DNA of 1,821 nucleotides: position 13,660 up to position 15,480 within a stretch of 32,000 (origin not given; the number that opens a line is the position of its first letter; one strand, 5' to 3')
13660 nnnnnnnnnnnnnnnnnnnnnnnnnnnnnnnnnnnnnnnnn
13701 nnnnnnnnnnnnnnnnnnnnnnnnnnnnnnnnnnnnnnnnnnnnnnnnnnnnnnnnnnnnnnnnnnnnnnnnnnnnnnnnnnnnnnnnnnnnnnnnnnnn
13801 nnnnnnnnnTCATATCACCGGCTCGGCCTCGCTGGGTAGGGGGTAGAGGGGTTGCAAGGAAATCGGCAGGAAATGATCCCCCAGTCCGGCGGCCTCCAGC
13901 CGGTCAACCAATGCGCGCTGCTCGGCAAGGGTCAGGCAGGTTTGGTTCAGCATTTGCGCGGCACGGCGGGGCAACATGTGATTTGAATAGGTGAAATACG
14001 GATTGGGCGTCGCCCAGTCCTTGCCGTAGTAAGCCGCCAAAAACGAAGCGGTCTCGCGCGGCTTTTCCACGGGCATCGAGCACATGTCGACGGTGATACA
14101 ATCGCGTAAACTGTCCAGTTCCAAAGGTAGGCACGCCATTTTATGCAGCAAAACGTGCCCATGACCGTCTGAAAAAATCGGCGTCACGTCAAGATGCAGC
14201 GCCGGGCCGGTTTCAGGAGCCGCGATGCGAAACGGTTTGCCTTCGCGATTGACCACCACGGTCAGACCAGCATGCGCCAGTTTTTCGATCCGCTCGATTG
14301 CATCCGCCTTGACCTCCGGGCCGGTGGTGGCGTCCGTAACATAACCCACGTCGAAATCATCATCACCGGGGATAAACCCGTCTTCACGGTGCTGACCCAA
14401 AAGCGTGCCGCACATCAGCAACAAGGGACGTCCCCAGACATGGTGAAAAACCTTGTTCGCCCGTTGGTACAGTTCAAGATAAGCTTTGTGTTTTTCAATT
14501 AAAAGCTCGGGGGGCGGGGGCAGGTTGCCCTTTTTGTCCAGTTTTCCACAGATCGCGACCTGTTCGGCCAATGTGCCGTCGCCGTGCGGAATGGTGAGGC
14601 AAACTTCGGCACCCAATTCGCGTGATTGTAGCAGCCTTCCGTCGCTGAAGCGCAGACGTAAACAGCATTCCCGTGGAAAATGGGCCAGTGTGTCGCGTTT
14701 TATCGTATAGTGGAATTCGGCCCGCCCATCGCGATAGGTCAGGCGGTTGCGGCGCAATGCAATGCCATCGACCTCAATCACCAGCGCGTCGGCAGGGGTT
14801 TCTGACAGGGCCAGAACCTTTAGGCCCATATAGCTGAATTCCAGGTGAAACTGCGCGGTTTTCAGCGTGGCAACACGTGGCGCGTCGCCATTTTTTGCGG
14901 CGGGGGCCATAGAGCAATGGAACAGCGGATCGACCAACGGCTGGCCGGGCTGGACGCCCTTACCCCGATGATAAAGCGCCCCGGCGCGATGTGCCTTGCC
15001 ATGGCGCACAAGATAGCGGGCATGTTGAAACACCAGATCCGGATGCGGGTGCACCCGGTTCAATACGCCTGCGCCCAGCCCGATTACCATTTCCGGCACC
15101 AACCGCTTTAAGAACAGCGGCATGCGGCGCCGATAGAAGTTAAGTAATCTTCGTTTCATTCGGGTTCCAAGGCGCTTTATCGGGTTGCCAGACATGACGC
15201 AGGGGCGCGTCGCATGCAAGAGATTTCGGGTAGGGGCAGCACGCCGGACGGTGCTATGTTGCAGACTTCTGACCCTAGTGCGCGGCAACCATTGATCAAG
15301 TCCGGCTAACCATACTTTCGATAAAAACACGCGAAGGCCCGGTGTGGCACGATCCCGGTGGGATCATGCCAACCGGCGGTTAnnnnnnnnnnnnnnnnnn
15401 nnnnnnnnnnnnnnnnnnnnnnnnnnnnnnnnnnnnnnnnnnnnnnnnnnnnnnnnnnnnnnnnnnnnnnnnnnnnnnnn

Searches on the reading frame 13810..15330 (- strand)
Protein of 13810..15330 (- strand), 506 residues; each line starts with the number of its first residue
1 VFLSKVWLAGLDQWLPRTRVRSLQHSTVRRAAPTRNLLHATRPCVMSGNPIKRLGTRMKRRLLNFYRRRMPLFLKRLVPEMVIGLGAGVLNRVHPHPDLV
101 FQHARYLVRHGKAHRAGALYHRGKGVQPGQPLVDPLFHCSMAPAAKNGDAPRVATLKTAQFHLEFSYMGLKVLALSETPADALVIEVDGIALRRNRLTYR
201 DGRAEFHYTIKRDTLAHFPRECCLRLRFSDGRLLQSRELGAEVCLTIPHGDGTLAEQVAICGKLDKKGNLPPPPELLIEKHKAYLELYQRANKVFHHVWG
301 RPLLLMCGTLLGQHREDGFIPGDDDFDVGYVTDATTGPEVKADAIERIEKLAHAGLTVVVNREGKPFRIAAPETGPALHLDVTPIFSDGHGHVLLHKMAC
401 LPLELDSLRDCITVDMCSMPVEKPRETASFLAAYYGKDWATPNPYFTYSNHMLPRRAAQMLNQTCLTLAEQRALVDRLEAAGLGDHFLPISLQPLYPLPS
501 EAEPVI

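Call 3: search_protein_families(library=pfam, proteins=[window:13810-15330:-], max_evalue=0.01)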
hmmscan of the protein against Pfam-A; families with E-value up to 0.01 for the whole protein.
window:13810-15330:- (506 aa): 1 family
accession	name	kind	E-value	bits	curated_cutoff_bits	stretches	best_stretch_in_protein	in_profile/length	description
PF04991.19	LicD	-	0.00025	21.6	22.6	1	304-328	9-33/227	LicD family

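Call 4: search_protein_families(library=ncbifam, proteins=[window:13810-15330:-], max_evalue=0.01)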
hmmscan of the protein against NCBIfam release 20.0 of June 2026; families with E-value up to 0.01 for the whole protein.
window:13810-15330:- (506 aa): 1 family
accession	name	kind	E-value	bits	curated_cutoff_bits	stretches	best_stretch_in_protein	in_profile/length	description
NF045866.1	GGPL_Ptran_Mf1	equivalog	4.2e-07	30.3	225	1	305-328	25-48/240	diacylglycerol cholinephosphotransferase Mf1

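Call 35: find_homologous_proteins(query=window:13810-15330:-)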
Query window:13810-15330:- (506 aa): 42 proteins with E <= 0.001 among 8000 candidates.
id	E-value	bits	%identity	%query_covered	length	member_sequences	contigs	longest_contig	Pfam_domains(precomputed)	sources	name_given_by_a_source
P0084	0.0e+0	1044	100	89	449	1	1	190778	-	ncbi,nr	ncbi:hypothetical protein O4H61_07960 [Roseovarius aestuarii]|nr:hypothetical protein [Roseovarius a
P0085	1.3e-255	867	83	89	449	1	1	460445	-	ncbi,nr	ncbi:hypothetical protein OO012_03740 [Rhodobacteraceae bacterium KMM 6894]|nr:hypothetical protein 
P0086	1.1e-216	739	72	89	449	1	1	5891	-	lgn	-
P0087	5.1e-117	410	45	87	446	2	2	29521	PF04991.20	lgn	-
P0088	7.6e-113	396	46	87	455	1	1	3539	-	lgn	-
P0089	2.0e-112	395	43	89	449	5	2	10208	-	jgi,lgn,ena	-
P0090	1.7e-111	392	44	70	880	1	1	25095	-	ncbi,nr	ncbi:MAG: hypothetical protein JJU07_06145 [Natronohydrobacter sp.]|nr:hypothetical protein [Natrono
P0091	8.3e-107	376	43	73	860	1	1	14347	-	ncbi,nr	ncbi:MAG: hypothetical protein JJU24_19425 [Natronohydrobacter sp.]|nr:hypothetical protein [Natrono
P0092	1.3e-106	375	47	87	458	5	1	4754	-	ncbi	-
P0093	2.4e-105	371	43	87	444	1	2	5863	PF04991.20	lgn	-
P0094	2.5e-105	371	47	87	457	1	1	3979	-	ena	-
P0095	3.1e-105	371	45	87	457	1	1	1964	-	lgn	-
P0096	2.9e-103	364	41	87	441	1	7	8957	PF04991.20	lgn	-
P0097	2.5e-82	295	40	87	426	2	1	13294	-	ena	-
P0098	2.5e-79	285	39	87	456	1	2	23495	-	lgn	-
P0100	1.9e-77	279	39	89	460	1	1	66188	PF04991.20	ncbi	-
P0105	3.6e-72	262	37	89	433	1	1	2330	PF04991.20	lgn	-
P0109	2.7e-59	219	36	73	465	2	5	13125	PF04991.20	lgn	-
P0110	3.5e-56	209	35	78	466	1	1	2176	PF04991.20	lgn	-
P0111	1.5e-55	207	39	67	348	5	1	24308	PF04991.20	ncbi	ncbi:MAG: LicD family protein [Micromonosporaceae bacterium]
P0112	5.8e-53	198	35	73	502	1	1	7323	PF04991.20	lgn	-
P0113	8.7e-53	198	36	73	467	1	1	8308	PF04991.20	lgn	-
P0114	1.2e-52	197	32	81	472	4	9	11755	PF04991.20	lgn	-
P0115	1.4e-50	191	34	72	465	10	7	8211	PF04991.20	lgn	-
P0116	2.2e-50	190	33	73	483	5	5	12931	PF04991.20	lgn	-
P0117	2.6e-49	186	33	73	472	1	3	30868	PF04991.20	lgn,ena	-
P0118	8.0e-49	185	35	69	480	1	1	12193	PF04991.20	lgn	-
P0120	3.5e-47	179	32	72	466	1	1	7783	PF04991.20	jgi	jgi:hypothetical protein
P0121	1.3e-46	178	32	73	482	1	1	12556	PF04991.20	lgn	-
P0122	2.0e-45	174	32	72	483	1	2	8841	PF04991.20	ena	-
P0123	4.3e-45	172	33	73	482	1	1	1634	PF04991.20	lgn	-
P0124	2.7e-41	160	33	73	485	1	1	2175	PF04991.20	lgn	-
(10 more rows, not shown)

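Call 39: find_encoding_contigs(protein=P0090, flank=10000, max_places=2)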
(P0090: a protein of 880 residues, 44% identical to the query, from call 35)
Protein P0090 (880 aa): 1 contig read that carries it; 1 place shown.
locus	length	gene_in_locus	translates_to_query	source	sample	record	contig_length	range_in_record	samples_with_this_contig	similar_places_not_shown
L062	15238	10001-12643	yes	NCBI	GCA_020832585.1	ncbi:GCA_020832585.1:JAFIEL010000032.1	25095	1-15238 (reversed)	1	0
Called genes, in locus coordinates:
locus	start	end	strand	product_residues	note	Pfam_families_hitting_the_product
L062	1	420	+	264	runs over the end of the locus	PF00483:NTP_transferase, PF01128:IspD (weak), PF12804:NTP_transf_3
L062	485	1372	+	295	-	-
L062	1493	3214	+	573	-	PF04991:LicD (faint)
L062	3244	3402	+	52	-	-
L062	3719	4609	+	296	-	PF00483:NTP_transferase, PF12804:NTP_transf_3 (faint)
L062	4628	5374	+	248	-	PF00535:Glycos_transf_2, PF10111:Glyco_tranf_2_2, PF13641:Glyco_tranf_2_3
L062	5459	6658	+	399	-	PF10983:DUF2793, PF27308:XkdV_N (faint)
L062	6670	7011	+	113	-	-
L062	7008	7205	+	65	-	-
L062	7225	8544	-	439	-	-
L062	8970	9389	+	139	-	PF01467:CTP_transf_like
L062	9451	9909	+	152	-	-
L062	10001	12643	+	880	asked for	-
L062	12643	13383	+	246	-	PF03009:GDPD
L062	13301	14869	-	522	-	PF14397:ATPgrasp_ST, PF00708:Acylphosphatase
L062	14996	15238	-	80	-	?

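Call 40: find_encoding_contigs(protein=P0086, flank=10000, max_places=2)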
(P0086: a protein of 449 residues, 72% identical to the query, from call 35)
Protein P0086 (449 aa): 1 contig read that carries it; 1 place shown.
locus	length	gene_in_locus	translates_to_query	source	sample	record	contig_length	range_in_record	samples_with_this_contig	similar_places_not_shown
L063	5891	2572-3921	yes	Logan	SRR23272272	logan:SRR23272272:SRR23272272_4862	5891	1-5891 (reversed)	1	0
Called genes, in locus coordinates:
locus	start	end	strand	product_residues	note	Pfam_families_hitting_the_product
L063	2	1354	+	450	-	?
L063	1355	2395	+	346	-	PF04991:LicD (weak)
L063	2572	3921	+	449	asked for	-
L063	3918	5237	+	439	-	-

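Call 72: search_protein_families(library=pfam, alignment_id=A5, max_evalue=0.01)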
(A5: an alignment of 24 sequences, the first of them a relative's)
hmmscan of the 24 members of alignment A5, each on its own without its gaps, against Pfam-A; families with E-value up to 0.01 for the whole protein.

A. member 1, P0084 (449 aa): 1 family
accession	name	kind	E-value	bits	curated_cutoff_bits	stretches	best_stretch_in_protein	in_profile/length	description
PF04991.19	LicD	-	0.0002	21.9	22.6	1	247-271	9-33/227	LicD family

B. families by the number of members that match (of 24 scanned): 1 family
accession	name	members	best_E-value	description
PF04991.19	LicD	23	1.2e-09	LicD family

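Call 78: predict_structure(alignment_id=A5)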
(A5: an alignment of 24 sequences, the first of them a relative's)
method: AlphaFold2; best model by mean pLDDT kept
length: 449 residues; sequences in the alignment: 24
mean_pLDDT: 87.5   pTM: 0.85
mean pLDDT of the five models: 87.5, 87.0, 85.6, 85.1, 84.8
residues with pLDDT >= 90: 273; 70-90: 124; 50-70: 44; < 50: 8
segments of 3 or more residues with pLDDT < 50: 444-449
pLDDT, mean of each block of 10 residues (from residue 1): 56 58 83 85 91 93 71 86 86 78 90 93 94 94 90 96 97 92 94 97 92 90 94 98 95 91 84 94 96 97 86 87 94 84 86 94 95 90 77 74 91 95 94 82 47
secondary structure, 60 per line:
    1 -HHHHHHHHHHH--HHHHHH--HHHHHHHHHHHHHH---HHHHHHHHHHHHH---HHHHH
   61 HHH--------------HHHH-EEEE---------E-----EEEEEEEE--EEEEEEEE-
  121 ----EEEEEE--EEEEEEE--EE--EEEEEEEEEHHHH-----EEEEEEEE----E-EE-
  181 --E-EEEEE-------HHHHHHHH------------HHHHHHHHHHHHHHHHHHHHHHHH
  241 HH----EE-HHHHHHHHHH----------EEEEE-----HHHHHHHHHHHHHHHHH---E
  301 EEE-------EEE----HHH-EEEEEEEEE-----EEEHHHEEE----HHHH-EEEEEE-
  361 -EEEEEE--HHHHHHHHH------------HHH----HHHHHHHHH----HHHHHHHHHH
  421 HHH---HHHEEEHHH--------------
elements in order: H2-12 H15-20 H23-36 H40-52 H56-63 H78-81 E83-86 E102-109 E112-119 E125-130 E133-139 E146-154 H155-158 E164-171 E185-189 H197-204 H217-242 H250-259 E270-274 H280-296 E300-303 E311-313 E322-330 E336-338 E342-344 H349-352 E354-359 E362-367 H370-378 H398-406 H411-423 E430-432

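Call 80: fold_search(model_id=the predicted structure, library=pdb)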
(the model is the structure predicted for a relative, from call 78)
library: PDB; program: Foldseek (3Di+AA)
matches with E <= 10: 777; with E <= 0.001: 13
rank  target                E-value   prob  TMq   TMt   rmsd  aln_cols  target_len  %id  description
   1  6l7u_A                1.5e-06  1.00  0.28  0.28   6.8       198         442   21  Crystal structure of FKRP in complex with Ba ion, Ba-SAD data (released 2020-01-15)
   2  6kak_C                2.5e-06  1.00  0.28  0.28   6.8       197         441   21  Crystal structure of FKRP in complex with Mg ion (released 2020-01-15)
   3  6kak_A                3.3e-06  1.00  0.28  0.28   6.8       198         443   20  Crystal structure of FKRP in complex with Mg ion (released 2020-01-15)
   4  6kak_B                7.1e-06  1.00  0.28  0.28   6.4       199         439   21  Crystal structure of FKRP in complex with Mg ion (released 2020-01-15)
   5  6kal_A                1.2e-05  1.00  0.28  0.28   6.8       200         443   20  Crystal structure of FKRP in complex with Mg ion and CMP (released 2020-01-15)
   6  6kal_C                1.7e-05  1.00  0.27  0.28   6.7       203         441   20  Crystal structure of FKRP in complex with Mg ion and CMP (released 2020-01-15)
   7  6kam_A                1.8e-05  1.00  0.28  0.28   6.2       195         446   21  Crystal structure of FKRP in complex with Ba ion, CDP-ribtol, and sugar acceptor (released 2020-01-15)
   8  6kak_D                2.1e-05  1.00  0.27  0.28   6.7       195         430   20  Crystal structure of FKRP in complex with Mg ion (released 2020-01-15)
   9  6kal_D                2.5e-05  1.00  0.28  0.28   6.6       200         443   22  Crystal structure of FKRP in complex with Mg ion and CMP (released 2020-01-15)
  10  6l7s_B                3.1e-05  1.00  0.28  0.28   6.6       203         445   22  Crystal structure of FKRP in complex with Mg ion, Zinc peak data (released 2020-01-15)
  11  6kan_B                3.5e-05  1.00  0.28  0.28   6.6       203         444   21  Crystal structure of FKRP in complex with Ba ion (released 2020-01-15)
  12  6kal_B                3.8e-05  1.00  0.27  0.27   6.4       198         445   21  Crystal structure of FKRP in complex with Mg ion and CMP (released 2020-01-15)
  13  6l7u_D                1.4e-04  1.00  0.28  0.29   6.6       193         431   21  Crystal structure of FKRP in complex with Ba ion, Ba-SAD data (released 2020-01-15)
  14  7k81_G                5.2e-03  1.00  0.15  0.22   4.0        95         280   14  KIR3DL1*005 in complex with HLA-A*24:02 presenting the RYPLTFGW peptide (released 2020-12-09)
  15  8yot_B                6.2e-03  0.99  0.15  0.17   4.7        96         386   19  Nanobody in complex with LILRB3 (released 2025-06-18)
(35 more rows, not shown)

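Call 91: search_protein_families(library=ncbifam, proteins=[L062:8970-9389:+, L062:9451-9909:+], max_evalue=0.001)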
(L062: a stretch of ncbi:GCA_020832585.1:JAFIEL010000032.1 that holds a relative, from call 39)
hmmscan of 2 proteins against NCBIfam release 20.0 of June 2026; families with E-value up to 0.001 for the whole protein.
L062:8970-9389:+ (139 aa): 10 families
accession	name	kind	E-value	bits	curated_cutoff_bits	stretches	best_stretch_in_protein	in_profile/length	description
TIGR01518.1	g3p_cytidyltrns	equivalog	6.4e-24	84.4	165.4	1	7-133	3-124/125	glycerol-3-phosphate cytidylyltransferase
TIGR02199.1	rfaE_dom_II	equivalog_domain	7.8e-19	67.9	181.5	1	4-130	13-138/144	D-glycero-beta-D-manno-heptose 1-phosphate adenylyltransferase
TIGR00125.1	cyt_tran_rel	domain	2e-17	63.1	27.7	1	4-69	1-64/65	adenylyltransferase/cytidyltransferase family protein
NF008454.0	PRK11316.1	equivalog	2.3e-15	56.2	521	1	5-130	343-467/475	bifunctional D-glycero-beta-D-manno-heptose-7-phosphate kinase/D-glycero-beta-D-manno-heptose 1-phosphate adenylyltransferase HldE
NF001985.0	PRK00777.1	subfamily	1.3e-09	38.3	104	1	9-59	11-60/157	pantetheine-phosphate adenylyltransferase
NF002250.0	PRK01170.1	subfamily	2.8e-07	30.3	489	1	8-60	6-56/322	bifunctional pantetheine-phosphate adenylyltransferase/NTP phosphatase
TIGR01510.1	coaD_prev_kdtB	equivalog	2.7e-05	24.3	103.3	1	8-61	5-52/155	pantetheine-phosphate adenylyltransferase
NF041124.1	CoaD_Thcocales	equivalog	3.5e-05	23.7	290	1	8-58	10-60/156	phosphopantetheine adenylyltransferase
NF005518.0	PRK07143.1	equivalog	0.0002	20.9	232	1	6-60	19-75/281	hypothetical protein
NF045965.1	RibF_rel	equivalog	0.00062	19.3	200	0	9-48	19-63/279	FAD synthase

L062:9451-9909:+ (152 aa): 0 families
